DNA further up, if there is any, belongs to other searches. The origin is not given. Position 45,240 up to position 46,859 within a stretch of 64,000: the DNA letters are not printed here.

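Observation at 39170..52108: Alternative complex III without actE in its usual slot, contiguous with a caa3 oxidase operon and a novel membrane-anchored monoheme cytochrome c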

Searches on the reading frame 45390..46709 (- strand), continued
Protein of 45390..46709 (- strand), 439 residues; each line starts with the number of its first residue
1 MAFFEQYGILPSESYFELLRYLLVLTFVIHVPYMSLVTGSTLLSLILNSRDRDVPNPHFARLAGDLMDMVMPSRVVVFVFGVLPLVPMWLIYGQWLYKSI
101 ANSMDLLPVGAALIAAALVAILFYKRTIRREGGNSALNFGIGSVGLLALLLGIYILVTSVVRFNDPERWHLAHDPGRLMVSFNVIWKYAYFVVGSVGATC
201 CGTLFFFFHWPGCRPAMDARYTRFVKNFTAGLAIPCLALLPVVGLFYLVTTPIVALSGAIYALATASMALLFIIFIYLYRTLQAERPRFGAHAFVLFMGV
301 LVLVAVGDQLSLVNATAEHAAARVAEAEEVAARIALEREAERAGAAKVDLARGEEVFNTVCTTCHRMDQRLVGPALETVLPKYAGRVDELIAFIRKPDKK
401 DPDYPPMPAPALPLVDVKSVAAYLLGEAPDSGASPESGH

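Call 74: search_protein_families(library=pfam, proteins=[L044:8989-9918:+, L044:11649-13598:+, L044:13768-16617:+, L044:16640-20194:+], max_evalue=0.001)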
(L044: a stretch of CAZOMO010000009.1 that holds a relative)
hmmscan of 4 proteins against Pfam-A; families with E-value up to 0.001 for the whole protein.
L044:8989-9918:+ (309 aa): 2 families
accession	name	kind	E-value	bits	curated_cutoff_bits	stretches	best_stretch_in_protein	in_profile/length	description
PF00034.26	Cytochrom_C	-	1.3e-12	49.3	21.3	1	91-174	2-88/90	Cytochrome c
PF13442.11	Cytochrome_CBB3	-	5.6e-08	33.4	27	1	90-172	3-68/68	Cytochrome C oxidase, cbb3-type, subunit III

L044:11649-13598:+ (649 aa): 5 families
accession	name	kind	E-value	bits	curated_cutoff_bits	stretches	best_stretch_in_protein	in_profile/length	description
PF13517.12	FG-GAP_3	-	2.1e-19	70.3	26.9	3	72-137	1-60/61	FG-GAP-like repeat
PF01839.29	FG-GAP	-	7.3e-18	64.5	22.1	0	248-263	4-19/37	FG-GAP repeat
PF13860.13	FlgD_ig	-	1.1e-07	32.1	27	1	574-635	13-74/79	FlgD Ig-like domain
PF21348.3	RGL11_C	-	0.0003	20.2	27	0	183-204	88-109/490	Rhamnogalacturonan lyase family 11, C-terminal domain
PF18962.6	Por_Secre_tail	-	0.00056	20.6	27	1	565-638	2-66/75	Secretion system C-terminal sorting domain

L044:13768-16617:+ (949 aa): 5 families
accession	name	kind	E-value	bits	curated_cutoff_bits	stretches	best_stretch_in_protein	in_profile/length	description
PF00593.30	TonB_dep_Rec_b-barrel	-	1.3e-25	91.7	27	1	357-843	28-418/436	TonB dependent receptor-like, beta-barrel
PF13715.12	CarbopepD_reg_2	-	8e-17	61.5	32.2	1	30-118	1-88/88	CarboxypepD_reg-like domain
PF13620.12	CarboxypepD_reg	-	5.3e-16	59.2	32.3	1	30-107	2-82/82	Carboxypeptidase regulatory-like domain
PF25183.1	OMP_b-brl_4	-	9.2e-14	51.2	30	1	324-672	122-487/838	Outer membrane beta barrel domain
PF07715.20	Plug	-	1.3e-09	38.9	23.9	1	128-225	3-107/107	TonB-dependent Receptor Plug Domain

L044:16640-20194:+ (1184 aa): 0 families

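Call 87: find_encoding_contigs(protein=P0001, flank=1000, max_places=3)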
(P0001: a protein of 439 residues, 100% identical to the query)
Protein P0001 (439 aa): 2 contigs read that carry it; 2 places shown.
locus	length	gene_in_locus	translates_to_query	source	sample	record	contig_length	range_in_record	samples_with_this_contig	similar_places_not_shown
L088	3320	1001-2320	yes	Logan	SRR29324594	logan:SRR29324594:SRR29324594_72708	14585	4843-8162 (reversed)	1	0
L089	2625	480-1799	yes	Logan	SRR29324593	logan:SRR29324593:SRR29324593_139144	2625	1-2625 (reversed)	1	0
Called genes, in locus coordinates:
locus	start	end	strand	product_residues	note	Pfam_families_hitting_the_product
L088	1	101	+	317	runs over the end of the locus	PF02790:COX2_TM, PF13473:Cupredoxin_1 (faint), PF00116:COX2, PF00034:Cytochrom_C (weak)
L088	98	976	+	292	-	PF01040:UbiA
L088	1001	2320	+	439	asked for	PF00034:Cytochrom_C (weak)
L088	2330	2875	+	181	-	PF02085:Cytochrom_CIII (weak), PF14522:Cytochrome_C7 (weak), PF14537:Cytochrom_c3_2 (faint), PF14522:Cytochrome_C7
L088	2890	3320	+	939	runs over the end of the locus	PF04879:Molybdop_Fe4S4, PF00384:Molybdopterin, PF12838:Fer4_7, PF13247:Fer4_11 (weak), PF12838:Fer4_7 (weak)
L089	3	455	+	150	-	?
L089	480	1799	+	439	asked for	PF00034:Cytochrom_C (weak)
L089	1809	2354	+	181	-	PF02085:Cytochrom_CIII (weak), PF14522:Cytochrome_C7 (weak), PF14537:Cytochrom_c3_2 (faint), PF14522:Cytochrome_C7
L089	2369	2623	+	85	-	?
